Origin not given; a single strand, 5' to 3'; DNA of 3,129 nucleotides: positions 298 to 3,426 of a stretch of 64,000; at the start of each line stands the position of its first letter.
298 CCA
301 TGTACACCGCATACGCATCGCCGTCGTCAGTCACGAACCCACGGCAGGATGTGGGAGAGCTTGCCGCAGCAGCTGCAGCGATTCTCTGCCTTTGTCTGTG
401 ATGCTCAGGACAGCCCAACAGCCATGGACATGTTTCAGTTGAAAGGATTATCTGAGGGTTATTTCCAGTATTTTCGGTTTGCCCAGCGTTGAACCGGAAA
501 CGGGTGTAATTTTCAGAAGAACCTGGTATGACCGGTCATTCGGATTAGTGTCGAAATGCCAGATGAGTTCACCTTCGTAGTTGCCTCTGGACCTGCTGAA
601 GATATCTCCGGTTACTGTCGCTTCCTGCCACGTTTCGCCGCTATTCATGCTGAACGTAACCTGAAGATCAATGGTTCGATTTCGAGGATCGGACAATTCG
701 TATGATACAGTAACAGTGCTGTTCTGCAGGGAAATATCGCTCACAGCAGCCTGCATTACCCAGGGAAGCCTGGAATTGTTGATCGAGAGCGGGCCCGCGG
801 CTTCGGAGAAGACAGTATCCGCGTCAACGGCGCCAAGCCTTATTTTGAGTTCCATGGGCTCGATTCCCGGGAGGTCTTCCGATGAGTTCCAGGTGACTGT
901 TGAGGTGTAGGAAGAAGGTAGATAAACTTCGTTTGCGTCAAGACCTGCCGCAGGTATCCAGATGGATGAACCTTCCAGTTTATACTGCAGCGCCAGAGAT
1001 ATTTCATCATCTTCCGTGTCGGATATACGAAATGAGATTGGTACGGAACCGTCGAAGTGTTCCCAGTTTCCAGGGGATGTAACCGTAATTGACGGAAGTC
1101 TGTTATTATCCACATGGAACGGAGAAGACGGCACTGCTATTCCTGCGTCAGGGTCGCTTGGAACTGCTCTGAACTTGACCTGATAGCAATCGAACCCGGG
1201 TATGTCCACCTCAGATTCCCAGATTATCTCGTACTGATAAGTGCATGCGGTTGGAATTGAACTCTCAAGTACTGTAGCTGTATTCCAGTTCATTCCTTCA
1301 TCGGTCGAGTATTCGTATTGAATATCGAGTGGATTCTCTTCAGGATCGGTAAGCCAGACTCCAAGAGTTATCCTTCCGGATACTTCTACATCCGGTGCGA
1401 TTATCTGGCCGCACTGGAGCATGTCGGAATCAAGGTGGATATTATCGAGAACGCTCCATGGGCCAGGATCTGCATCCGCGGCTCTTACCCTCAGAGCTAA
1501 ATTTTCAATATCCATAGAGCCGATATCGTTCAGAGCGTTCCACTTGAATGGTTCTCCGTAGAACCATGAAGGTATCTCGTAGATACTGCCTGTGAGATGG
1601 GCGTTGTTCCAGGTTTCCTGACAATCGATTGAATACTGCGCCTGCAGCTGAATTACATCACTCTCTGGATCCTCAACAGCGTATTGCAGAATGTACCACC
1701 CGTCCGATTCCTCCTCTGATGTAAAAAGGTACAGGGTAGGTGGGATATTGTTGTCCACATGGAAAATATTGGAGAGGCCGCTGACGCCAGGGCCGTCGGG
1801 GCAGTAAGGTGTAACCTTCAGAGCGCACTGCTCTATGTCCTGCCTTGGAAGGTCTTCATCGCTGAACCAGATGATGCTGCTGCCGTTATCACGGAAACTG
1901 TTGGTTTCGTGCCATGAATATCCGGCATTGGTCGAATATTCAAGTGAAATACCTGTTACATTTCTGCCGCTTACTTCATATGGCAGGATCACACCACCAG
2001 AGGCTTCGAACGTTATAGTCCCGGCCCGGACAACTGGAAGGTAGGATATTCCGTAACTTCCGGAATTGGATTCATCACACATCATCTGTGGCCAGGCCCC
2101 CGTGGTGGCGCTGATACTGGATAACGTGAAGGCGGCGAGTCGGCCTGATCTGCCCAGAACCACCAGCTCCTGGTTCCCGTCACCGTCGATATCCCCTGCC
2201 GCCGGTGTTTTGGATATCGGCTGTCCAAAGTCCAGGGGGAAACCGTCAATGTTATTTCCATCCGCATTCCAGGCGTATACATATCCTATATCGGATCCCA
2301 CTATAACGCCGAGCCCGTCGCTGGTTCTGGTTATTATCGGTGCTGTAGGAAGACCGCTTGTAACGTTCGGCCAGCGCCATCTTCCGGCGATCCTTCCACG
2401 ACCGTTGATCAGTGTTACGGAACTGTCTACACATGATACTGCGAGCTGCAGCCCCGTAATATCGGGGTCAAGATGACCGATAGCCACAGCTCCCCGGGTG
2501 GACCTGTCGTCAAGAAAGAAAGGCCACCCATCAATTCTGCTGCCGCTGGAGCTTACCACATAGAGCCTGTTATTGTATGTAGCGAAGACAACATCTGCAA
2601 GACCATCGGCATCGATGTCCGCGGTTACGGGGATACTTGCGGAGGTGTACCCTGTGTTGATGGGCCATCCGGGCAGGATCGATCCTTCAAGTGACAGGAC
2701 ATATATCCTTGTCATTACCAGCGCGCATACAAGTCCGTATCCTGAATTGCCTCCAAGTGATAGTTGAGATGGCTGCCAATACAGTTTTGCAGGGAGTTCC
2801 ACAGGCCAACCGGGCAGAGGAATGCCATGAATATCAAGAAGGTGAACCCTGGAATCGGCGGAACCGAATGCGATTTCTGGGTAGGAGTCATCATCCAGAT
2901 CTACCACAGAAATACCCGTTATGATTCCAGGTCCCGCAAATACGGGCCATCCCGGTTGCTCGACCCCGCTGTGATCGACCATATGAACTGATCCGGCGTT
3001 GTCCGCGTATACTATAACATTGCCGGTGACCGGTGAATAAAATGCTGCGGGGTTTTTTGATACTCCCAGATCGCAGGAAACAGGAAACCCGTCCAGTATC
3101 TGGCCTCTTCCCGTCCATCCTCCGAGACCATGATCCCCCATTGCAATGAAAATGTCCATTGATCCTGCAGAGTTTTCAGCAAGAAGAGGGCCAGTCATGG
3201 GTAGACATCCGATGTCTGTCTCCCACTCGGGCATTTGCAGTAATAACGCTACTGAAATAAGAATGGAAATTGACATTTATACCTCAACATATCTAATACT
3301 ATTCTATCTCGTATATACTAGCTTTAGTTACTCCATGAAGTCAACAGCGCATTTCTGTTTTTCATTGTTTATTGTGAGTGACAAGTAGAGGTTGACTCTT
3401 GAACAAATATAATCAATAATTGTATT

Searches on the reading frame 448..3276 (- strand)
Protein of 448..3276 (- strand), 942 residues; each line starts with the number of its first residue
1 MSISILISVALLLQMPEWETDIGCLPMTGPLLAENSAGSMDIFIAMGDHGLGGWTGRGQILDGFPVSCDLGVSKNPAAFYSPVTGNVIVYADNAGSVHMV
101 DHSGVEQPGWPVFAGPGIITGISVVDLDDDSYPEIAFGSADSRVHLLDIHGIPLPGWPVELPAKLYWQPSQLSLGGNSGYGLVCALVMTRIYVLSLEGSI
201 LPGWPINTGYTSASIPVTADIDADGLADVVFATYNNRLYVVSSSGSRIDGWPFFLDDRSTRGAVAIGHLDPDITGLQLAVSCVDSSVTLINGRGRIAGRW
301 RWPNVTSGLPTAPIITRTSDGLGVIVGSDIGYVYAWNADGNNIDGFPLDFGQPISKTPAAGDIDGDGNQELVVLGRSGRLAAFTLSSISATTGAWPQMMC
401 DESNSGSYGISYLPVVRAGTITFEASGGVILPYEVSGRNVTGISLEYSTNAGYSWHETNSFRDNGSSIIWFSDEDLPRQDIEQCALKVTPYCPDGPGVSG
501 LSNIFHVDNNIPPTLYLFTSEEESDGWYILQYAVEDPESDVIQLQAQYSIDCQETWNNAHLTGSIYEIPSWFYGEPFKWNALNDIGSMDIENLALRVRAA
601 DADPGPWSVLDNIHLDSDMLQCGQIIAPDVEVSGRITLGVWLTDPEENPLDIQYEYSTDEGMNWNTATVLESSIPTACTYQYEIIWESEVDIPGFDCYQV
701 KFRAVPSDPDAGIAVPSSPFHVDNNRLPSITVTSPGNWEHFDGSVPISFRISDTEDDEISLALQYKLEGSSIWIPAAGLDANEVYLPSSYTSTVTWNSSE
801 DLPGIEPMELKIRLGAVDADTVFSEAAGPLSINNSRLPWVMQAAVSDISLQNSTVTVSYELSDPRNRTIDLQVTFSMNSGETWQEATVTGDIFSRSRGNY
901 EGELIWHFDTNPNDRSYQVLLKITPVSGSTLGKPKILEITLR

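Call 84: search_protein_families(library=pfam, proteins=[window:448-3276:-], max_evalue=0.000001)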
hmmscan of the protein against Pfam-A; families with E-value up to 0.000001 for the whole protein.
window:448-3276:- (942 aa): 3 families
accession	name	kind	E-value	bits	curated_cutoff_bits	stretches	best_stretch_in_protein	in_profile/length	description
PF21471.3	Reelin_subrepeat-B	-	9.7e-08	32.3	27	0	415-463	34-80/127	Reelin subrepeat B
PF01839.29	FG-GAP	-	9.8e-08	32.2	22.1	0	358-373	5-20/37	FG-GAP repeat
PF13517.12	FG-GAP_3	-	4.2e-07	30.9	26.9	0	327-373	14-61/61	FG-GAP-like repeat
